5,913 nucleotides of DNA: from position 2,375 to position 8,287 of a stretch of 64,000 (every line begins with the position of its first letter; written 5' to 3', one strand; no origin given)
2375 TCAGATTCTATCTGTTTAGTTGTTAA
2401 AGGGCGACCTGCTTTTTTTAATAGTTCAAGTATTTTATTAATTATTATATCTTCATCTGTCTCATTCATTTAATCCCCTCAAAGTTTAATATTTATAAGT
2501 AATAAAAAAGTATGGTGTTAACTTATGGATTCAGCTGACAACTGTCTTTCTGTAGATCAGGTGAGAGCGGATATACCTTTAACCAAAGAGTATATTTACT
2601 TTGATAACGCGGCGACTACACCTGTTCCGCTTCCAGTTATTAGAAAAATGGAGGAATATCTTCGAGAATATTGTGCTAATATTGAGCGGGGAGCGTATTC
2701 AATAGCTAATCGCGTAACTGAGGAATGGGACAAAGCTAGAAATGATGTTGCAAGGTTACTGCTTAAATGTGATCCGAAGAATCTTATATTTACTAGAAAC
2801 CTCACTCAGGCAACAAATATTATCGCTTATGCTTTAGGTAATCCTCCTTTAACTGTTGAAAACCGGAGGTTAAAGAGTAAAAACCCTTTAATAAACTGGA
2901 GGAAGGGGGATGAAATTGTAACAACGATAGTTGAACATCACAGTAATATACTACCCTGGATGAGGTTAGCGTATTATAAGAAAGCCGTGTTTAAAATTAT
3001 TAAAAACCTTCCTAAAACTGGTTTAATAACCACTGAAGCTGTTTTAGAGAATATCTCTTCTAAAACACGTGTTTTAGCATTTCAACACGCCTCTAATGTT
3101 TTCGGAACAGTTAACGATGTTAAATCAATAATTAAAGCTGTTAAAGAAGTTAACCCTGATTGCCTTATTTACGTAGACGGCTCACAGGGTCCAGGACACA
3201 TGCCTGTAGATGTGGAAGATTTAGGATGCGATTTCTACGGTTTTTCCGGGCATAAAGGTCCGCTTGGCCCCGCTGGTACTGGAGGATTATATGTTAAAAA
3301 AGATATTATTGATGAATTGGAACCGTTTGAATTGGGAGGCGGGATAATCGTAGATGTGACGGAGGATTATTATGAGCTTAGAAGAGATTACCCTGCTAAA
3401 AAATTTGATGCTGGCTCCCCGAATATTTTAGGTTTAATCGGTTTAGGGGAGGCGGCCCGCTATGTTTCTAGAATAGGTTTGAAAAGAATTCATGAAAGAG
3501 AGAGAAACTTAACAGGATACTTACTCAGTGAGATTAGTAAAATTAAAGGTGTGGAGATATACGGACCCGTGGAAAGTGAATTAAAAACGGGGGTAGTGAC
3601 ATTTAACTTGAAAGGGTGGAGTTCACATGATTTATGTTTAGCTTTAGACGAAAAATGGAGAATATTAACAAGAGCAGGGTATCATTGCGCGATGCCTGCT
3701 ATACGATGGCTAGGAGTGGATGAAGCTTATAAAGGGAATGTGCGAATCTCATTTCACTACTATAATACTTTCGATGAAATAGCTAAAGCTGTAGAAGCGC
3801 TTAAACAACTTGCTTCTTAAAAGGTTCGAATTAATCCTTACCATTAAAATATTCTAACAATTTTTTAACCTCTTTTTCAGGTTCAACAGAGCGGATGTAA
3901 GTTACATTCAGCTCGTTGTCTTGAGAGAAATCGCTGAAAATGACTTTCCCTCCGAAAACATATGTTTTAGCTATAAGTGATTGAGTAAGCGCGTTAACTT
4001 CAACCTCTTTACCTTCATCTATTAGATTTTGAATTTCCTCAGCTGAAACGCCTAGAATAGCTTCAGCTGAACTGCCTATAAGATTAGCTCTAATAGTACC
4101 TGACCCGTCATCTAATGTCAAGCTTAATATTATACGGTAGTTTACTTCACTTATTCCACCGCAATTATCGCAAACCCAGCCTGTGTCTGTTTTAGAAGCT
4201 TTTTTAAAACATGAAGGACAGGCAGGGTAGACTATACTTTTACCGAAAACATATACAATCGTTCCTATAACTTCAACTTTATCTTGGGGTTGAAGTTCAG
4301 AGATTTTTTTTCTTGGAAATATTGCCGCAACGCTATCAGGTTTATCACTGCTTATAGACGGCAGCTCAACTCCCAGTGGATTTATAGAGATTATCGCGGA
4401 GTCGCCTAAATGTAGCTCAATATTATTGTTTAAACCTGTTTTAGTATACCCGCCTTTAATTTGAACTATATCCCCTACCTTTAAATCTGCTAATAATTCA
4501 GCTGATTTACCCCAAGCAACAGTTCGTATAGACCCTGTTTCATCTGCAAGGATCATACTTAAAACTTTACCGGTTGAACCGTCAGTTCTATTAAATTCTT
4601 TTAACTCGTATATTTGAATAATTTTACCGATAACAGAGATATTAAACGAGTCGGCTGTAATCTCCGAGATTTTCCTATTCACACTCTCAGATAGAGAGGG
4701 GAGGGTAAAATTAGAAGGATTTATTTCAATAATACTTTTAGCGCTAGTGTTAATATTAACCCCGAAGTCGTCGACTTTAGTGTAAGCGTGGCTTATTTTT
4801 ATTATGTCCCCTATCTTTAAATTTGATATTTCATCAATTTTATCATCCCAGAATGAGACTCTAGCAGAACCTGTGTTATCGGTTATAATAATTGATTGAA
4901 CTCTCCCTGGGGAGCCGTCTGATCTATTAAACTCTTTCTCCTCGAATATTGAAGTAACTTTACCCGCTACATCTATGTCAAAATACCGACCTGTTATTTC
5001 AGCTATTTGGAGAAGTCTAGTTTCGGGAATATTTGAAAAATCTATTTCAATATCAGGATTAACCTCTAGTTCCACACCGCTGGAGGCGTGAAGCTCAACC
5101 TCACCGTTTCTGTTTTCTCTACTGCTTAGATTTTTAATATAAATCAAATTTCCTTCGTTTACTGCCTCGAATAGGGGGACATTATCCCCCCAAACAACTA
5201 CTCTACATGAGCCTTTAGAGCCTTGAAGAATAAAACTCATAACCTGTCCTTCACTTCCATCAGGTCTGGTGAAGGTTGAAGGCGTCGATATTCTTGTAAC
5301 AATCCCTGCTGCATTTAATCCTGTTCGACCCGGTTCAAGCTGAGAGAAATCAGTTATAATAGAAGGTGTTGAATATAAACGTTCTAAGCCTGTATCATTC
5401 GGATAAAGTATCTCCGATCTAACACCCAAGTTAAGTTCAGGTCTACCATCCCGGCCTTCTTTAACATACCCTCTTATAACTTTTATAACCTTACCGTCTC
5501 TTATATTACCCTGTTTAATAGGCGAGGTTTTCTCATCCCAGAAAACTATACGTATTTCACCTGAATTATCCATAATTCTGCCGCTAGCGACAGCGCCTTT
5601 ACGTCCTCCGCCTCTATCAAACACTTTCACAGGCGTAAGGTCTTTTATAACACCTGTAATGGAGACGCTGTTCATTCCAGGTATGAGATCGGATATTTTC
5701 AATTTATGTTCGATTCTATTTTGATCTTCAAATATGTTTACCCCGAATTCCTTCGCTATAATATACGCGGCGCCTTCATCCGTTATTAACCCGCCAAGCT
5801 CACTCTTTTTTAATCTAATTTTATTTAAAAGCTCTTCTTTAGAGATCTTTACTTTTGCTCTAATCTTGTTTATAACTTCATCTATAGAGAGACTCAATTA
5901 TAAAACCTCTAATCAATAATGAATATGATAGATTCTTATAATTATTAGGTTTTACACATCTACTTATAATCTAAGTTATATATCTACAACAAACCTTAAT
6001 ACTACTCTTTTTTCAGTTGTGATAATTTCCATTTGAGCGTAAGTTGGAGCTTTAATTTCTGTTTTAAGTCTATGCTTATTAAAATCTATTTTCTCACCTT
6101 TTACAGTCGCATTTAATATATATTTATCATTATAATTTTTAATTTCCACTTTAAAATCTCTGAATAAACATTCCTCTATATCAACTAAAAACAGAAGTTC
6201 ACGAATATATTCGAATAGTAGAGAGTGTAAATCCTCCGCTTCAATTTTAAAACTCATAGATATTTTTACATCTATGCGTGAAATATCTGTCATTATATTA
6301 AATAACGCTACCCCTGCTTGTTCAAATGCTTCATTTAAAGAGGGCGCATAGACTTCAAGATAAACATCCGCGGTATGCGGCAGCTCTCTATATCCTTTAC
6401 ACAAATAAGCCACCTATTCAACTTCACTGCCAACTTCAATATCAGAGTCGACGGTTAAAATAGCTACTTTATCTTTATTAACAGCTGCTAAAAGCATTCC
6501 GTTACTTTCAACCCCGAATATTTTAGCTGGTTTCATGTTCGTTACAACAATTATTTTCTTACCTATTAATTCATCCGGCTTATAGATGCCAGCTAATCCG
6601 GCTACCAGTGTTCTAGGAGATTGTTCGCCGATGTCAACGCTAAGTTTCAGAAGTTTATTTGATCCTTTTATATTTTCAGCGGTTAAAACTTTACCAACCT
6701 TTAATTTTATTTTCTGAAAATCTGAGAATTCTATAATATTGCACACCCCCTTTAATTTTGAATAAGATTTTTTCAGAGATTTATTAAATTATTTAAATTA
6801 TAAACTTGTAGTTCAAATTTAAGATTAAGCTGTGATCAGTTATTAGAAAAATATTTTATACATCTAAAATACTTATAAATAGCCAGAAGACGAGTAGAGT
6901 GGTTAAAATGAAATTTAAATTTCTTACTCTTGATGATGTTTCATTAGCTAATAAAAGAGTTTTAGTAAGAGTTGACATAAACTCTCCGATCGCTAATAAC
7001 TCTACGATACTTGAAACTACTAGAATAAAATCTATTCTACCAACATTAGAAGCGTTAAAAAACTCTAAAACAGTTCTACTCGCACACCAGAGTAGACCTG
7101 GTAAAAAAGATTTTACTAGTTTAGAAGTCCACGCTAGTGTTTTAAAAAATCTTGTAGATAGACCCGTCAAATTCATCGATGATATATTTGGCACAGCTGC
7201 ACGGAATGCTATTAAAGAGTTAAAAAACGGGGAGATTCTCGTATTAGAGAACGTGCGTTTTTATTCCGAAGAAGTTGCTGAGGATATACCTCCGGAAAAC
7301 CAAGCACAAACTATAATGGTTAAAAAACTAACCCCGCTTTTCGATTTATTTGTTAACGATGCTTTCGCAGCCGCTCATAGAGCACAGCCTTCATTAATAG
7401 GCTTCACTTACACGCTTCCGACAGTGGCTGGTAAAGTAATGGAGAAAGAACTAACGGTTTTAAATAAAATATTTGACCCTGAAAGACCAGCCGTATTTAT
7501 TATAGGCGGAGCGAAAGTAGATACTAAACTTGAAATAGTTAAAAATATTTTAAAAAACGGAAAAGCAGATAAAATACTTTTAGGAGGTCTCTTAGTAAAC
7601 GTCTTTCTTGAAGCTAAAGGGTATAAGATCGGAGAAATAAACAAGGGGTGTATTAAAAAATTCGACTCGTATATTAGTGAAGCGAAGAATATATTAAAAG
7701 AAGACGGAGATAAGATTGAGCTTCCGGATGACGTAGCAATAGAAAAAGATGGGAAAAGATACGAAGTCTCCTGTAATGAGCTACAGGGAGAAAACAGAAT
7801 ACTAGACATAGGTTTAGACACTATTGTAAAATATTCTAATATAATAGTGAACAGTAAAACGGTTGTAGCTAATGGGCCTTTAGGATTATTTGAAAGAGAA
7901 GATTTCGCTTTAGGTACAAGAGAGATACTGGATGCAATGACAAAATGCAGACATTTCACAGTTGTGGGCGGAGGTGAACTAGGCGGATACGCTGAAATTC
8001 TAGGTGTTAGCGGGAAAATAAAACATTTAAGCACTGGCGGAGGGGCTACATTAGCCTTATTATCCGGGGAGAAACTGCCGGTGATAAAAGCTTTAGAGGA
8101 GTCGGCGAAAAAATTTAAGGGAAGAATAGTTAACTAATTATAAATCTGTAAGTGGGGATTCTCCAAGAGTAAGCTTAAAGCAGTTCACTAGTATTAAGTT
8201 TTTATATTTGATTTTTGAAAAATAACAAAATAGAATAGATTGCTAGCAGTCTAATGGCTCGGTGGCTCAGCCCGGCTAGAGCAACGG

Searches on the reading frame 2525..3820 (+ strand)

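Call 79: search_protein_families(library=pfam, proteins=[window:2525-3820:+], max_evalue=0.00001)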
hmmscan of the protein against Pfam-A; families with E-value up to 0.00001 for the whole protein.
window:2525-3820:+ (431 aa): 1 family
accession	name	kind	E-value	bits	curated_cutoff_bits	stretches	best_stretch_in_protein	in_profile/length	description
PF00266.25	Aminotran_5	-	8.3e-106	354.5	21.5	1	24-420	1-369/371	Aminotransferase class-V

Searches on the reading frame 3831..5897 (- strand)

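Call 79: search_protein_families(library=pfam, proteins=[window:3831-5897:-], max_evalue=0.00001)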
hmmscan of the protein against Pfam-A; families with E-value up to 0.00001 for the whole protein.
window:3831-5897:- (688 aa): 6 families
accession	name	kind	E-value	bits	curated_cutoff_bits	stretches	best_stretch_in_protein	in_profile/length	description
PF01336.31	tRNA_anti-codon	-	1.4e-31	108.6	27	1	422-496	3-68/75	OB-fold nucleic acid binding domain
PF17244.8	CDC24_OB3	-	7.3e-26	91.7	25.4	1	415-625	4-204/216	Cell division control protein 24, OB domain 3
PF08646.16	Rep_fac-A_C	-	1.5e-20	73.9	28.5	1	542-679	3-145/146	Replication factor-A C terminal domain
PF17008.10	DUF5088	-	1e-11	45.3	29.4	0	212-303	18-95/184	Domain of unknown function (DUF5088)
PF11325.14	DUF3127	-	1.2e-07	32.3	27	0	310-370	2-64/85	Domain of unknown function (DUF3127)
PF24903.1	OB_MEIOB_N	-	2.2e-07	30.7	27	0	408-482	6-86/140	MEIOB, N-terminal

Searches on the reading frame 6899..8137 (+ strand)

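Call 79: search_protein_families(library=pfam, proteins=[window:6899-8137:+], max_evalue=0.00001)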
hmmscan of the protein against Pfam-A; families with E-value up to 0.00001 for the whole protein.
window:6899-8137:+ (412 aa): 1 family
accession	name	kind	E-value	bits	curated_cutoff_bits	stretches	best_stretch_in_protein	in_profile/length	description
PF00162.24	PGK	-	3.8e-119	398.5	27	1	11-391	1-379/379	Phosphoglycerate kinase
